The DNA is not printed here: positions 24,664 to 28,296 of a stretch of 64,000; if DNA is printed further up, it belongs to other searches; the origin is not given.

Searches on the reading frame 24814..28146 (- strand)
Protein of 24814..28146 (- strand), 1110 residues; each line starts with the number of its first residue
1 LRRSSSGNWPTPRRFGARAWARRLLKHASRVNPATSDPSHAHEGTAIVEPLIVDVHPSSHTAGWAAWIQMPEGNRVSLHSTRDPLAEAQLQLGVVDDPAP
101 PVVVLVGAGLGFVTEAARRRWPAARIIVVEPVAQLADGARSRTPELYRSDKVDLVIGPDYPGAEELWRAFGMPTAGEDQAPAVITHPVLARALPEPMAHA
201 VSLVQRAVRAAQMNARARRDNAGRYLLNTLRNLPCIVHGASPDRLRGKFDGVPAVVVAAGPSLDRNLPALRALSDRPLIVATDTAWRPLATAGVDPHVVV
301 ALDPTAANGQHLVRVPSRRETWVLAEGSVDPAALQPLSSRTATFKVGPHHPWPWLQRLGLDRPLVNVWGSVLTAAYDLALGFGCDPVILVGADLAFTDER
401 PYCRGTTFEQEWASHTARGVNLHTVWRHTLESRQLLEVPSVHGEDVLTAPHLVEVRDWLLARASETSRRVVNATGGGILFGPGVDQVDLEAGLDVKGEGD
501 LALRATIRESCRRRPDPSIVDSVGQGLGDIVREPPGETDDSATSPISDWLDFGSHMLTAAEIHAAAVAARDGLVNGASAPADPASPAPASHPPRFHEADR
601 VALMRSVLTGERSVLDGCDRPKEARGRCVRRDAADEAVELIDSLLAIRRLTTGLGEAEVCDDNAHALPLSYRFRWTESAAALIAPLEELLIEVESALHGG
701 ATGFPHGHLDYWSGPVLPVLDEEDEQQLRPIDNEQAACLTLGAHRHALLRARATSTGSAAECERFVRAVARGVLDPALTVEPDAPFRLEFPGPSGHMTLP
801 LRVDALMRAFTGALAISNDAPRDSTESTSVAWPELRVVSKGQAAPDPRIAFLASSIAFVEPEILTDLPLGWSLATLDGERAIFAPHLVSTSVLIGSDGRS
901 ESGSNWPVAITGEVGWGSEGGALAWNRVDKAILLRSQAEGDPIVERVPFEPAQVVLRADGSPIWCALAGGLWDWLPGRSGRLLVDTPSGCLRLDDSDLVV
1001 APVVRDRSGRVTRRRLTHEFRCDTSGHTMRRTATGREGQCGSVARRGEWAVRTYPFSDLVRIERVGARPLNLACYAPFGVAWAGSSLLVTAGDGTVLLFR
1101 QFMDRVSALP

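Call 84: search_protein_families(library=pfam, proteins=[window:24814-28146:-], max_evalue=0.00001)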
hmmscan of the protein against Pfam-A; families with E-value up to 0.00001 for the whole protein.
window:24814-28146:- (1110 aa): 1 family
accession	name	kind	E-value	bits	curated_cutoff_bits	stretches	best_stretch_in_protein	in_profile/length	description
PF01973.23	MptE-like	-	6.4e-31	107.9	34.6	1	228-398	2-170/171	6-hydroxymethylpterin diphosphokinase MptE-like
